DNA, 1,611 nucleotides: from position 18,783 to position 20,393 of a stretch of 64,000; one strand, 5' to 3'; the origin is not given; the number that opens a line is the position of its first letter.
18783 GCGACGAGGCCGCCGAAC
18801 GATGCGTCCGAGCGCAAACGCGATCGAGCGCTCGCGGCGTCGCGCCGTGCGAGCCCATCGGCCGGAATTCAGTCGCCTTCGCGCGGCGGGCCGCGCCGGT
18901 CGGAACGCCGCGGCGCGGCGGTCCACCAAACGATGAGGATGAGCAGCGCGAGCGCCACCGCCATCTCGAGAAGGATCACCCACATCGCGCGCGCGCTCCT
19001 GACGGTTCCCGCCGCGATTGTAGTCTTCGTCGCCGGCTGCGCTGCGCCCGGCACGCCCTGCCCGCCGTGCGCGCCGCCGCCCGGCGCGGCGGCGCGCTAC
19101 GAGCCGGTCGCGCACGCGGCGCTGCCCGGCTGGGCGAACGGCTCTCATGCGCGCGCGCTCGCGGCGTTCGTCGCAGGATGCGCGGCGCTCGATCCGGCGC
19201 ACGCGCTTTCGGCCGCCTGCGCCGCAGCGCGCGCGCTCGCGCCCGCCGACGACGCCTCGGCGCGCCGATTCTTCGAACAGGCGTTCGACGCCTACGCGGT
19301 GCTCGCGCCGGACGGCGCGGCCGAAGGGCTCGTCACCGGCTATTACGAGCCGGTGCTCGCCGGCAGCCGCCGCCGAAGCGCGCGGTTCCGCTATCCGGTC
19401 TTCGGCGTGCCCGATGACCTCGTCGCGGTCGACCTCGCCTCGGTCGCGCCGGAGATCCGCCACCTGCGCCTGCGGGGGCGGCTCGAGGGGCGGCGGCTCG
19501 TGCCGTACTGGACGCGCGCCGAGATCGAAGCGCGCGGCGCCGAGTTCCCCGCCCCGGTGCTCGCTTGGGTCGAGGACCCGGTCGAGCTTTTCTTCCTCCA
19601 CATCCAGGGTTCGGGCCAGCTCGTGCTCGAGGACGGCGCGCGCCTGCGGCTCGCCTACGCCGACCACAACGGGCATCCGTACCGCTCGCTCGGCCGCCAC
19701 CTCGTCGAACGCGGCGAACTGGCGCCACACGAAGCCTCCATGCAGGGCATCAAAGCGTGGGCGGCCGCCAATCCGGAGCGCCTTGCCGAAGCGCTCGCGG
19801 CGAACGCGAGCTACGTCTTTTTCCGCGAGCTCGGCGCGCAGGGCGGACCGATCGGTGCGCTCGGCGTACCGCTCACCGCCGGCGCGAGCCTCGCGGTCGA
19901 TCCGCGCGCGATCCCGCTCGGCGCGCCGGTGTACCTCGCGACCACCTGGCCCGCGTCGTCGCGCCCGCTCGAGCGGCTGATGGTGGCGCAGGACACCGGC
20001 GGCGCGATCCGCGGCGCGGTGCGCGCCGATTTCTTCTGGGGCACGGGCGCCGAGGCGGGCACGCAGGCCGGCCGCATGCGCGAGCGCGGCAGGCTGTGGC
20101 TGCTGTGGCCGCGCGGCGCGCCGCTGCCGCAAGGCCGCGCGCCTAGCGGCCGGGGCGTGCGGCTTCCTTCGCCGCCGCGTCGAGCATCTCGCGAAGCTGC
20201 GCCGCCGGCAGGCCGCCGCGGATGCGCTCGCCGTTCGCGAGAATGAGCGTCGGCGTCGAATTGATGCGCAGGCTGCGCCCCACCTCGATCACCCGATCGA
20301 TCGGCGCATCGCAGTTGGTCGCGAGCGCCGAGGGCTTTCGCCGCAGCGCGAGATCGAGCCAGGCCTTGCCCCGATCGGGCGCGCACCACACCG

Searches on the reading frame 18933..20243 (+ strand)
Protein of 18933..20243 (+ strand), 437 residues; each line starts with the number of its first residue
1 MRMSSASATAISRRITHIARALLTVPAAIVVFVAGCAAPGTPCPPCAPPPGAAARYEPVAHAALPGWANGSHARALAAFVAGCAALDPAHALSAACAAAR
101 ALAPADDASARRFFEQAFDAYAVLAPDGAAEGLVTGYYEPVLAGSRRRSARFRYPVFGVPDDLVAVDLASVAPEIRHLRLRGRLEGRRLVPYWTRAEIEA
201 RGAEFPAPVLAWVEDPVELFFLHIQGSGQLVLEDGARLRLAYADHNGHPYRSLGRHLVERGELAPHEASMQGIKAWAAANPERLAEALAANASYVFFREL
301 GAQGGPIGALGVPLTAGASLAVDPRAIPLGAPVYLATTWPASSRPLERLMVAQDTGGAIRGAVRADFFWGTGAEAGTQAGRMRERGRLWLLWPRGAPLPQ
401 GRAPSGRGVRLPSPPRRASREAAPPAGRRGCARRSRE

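Call 25: search_protein_families(library=pfam, proteins=[window:18933-20243:+], max_evalue=0.001)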
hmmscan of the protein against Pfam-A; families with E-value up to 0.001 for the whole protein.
window:18933-20243:+ (437 aa): 2 families
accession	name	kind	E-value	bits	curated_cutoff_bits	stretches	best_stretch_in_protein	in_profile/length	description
PF03562.22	MltA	-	6.2e-62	208.8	24.3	1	133-298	1-163/163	MltA specific insert domain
PF06725.17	3D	-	1e-24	86.9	23.8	1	319-391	2-71/72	3D domain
